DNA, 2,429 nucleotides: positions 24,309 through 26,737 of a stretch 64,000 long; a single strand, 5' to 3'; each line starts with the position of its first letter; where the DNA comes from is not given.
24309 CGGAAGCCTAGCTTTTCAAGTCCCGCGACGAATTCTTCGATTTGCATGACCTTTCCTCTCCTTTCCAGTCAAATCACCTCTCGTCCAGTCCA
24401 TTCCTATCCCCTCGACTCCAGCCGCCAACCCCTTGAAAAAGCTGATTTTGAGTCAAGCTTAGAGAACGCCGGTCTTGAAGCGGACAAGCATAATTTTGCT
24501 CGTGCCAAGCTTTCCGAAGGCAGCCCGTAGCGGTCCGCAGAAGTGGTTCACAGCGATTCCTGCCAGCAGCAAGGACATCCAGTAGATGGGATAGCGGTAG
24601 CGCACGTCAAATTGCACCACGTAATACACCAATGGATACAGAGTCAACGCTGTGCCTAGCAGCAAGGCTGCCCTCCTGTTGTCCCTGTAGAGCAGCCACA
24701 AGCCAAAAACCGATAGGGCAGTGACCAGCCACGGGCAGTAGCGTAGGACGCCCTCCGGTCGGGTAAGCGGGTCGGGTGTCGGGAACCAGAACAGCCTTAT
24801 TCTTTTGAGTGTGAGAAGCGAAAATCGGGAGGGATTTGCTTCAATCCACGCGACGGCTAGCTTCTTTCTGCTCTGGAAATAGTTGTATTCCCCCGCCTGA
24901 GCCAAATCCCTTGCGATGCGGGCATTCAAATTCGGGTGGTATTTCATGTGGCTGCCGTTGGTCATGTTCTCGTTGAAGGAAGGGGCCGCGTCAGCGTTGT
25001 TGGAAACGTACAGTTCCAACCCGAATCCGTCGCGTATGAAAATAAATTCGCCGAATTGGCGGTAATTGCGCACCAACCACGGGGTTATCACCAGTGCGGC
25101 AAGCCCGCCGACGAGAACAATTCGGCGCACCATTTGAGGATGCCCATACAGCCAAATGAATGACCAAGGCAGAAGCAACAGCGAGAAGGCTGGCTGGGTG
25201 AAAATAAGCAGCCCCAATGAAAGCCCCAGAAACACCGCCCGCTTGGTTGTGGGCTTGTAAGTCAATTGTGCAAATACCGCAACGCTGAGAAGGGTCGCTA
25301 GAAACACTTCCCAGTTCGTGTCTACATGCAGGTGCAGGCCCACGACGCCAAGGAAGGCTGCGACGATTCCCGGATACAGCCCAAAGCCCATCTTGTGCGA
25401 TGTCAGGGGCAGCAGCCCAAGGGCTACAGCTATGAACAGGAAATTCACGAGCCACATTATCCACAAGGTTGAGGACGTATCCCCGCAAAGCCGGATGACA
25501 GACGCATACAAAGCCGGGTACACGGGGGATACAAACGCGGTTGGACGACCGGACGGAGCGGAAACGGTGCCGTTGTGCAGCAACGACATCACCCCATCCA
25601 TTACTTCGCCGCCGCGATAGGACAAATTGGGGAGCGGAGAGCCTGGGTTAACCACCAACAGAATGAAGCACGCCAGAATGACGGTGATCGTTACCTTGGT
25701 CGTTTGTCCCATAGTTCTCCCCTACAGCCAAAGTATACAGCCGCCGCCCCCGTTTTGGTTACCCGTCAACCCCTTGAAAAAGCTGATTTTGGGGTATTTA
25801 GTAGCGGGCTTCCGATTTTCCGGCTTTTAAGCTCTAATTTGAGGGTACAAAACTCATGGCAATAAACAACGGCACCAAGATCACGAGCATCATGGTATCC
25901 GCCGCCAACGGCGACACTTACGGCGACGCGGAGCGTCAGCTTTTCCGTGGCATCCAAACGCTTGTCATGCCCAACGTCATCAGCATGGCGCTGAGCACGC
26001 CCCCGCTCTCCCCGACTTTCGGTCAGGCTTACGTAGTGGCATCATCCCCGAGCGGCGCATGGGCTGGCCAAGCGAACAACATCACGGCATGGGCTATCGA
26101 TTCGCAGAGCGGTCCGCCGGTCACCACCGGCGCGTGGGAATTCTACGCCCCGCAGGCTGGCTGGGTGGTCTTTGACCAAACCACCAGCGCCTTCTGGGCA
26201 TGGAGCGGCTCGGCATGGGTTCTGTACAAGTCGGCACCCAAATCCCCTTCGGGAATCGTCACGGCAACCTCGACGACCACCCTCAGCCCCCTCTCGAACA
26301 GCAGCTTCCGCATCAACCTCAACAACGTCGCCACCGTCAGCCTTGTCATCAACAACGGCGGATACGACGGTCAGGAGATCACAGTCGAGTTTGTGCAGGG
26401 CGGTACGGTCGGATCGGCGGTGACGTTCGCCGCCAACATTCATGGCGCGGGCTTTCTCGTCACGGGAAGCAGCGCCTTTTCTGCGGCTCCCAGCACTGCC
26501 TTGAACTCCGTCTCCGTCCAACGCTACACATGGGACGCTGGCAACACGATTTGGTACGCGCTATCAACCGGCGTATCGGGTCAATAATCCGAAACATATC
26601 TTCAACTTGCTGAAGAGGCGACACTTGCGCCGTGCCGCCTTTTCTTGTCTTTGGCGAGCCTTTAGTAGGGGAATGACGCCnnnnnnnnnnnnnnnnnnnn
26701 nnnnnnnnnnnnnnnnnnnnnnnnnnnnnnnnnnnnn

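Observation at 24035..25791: Minus-strand two-gene island (hypothetical + GT-C-like polytopic membrane protein), each preceded by an identical 25-nt element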

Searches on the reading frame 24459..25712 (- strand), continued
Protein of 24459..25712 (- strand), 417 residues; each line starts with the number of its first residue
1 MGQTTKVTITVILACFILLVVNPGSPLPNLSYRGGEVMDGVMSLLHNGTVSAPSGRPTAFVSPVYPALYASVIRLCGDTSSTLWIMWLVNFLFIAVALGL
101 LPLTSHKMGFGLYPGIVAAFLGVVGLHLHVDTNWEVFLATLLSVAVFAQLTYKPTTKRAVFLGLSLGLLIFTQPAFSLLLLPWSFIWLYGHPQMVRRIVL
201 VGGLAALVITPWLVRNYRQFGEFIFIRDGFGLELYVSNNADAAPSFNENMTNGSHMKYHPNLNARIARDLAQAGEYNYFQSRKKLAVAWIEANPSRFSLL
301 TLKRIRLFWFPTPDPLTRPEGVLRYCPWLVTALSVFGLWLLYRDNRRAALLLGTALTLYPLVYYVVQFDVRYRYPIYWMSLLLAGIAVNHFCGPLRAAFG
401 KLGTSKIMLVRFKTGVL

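Call 76: search_protein_families(library=pfam, alignment_id=A2, max_evalue=0.01)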
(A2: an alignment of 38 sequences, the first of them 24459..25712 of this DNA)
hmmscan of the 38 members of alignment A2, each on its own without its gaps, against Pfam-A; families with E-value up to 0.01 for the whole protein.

A. member 1, window:24459-25712:- (417 aa): 0 families

B. families by the number of members that match (of 38 scanned): 1 family
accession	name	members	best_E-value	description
PF13231.12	PMT_2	8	1.2e-09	Dolichyl-phosphate-mannose-protein mannosyltransferase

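Call 78: search_protein_families(library=padloc, proteins=[window:24459-25712:-], max_evalue=0.1)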
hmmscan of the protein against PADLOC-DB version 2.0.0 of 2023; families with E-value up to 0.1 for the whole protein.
window:24459-25712:- (417 aa): 0 families

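Call 88: search_protein_families(library=pfam, proteins=[P0038, P0041, P0037, P0043], max_evalue=0.01)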
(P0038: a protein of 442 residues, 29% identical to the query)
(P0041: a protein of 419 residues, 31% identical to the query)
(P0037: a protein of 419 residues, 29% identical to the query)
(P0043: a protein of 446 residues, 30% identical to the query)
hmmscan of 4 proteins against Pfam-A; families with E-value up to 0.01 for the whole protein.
P0038 (442 aa): 1 family
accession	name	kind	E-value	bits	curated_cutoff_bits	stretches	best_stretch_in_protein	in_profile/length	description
PF13231.12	PMT_2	-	1.2e-09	39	26.1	1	86-246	3-160/160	Dolichyl-phosphate-mannose-protein mannosyltransferase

P0041 (419 aa): 1 family
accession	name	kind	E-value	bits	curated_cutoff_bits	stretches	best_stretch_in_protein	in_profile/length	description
PF13231.12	PMT_2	-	2.2e-09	38.2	26.1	1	62-222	3-160/160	Dolichyl-phosphate-mannose-protein mannosyltransferase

P0037 (419 aa): 1 family
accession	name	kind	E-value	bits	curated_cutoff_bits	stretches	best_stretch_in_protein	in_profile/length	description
PF13231.12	PMT_2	-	1.2e-08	35.8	26.1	1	73-232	3-160/160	Dolichyl-phosphate-mannose-protein mannosyltransferase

P0043 (446 aa): 1 family
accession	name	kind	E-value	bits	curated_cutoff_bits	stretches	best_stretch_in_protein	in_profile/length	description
PF13231.12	PMT_2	-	2.3e-09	38.1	26.1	1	96-256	3-157/160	Dolichyl-phosphate-mannose-protein mannosyltransferase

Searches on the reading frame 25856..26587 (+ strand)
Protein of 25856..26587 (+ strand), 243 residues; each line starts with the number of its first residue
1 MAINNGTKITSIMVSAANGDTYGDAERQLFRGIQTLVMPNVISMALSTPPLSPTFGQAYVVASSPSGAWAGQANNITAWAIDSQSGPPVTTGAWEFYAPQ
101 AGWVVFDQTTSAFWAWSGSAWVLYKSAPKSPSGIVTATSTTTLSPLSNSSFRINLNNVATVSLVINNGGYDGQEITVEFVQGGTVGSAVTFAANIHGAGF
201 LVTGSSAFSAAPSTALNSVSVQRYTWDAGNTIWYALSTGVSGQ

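Call 5: search_protein_families(library=pfam, proteins=[window:25856-26587:+], max_evalue=1)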
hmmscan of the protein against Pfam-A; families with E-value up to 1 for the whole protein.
window:25856-26587:+ (243 aa): 2 families
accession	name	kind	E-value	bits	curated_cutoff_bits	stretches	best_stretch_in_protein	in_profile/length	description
PF10983.13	DUF2793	-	1.5e-15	57.3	27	1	33-122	8-87/87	Protein of unknown function (DUF2793)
PF03768.21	Attacin_N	-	0.041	14.4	23.9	0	180-204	38-62/64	Attacin, N-terminal region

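Call 8: search_protein_families(library=phrogs, proteins=[window:25856-26587:+], max_evalue=0.1)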
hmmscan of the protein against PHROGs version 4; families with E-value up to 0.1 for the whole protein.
window:25856-26587:+ (243 aa): 8 families
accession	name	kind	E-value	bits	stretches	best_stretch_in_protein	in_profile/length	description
phrog_5363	-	unknown function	8.4e-18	66.1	1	11-205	12-191/245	-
phrog_15388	-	unknown function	5.2e-17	63.2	1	30-182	27-169/345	-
phrog_13925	-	unknown function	1.5e-15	57.7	1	28-230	25-208/640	-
phrog_35360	-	tail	1.1e-14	55.4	1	32-134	32-122/260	tail fiber protein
phrog_7049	-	tail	5.8e-13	49.9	1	20-124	20-114/246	tail fiber protein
phrog_21978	-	unknown function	7e-11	43.4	1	31-185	30-176/220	-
phrog_25093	-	unknown function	2.3e-08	34.3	1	25-136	27-127/564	-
phrog_4120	-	tail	4.8e-05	23.5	1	100-199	86-172/360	minor tail protein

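Call 9: search_protein_families(library=ncbifam, proteins=[window:25856-26587:+], max_evalue=1)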
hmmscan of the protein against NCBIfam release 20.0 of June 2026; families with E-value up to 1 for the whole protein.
window:25856-26587:+ (243 aa): 0 families

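Call 21: find_related_loci(query=window:25856-26587:+, collection=viral_contigs, flank=10000)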
Query window:25856-26587:+ (243 aa) in viral_contigs; peptide patterns used: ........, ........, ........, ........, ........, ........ (x = any residue, [..] = any of these).
9 stretches matched a pattern; 3 encode a relative of the query (tblastn E <= 1e-3); 3 distinct loci.
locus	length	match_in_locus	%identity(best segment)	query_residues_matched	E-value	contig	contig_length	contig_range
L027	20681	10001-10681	72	1-242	9e-104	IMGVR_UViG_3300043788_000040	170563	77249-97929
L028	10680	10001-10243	43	31-121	5e-18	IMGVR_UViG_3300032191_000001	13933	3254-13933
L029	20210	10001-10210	38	46-123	6e-10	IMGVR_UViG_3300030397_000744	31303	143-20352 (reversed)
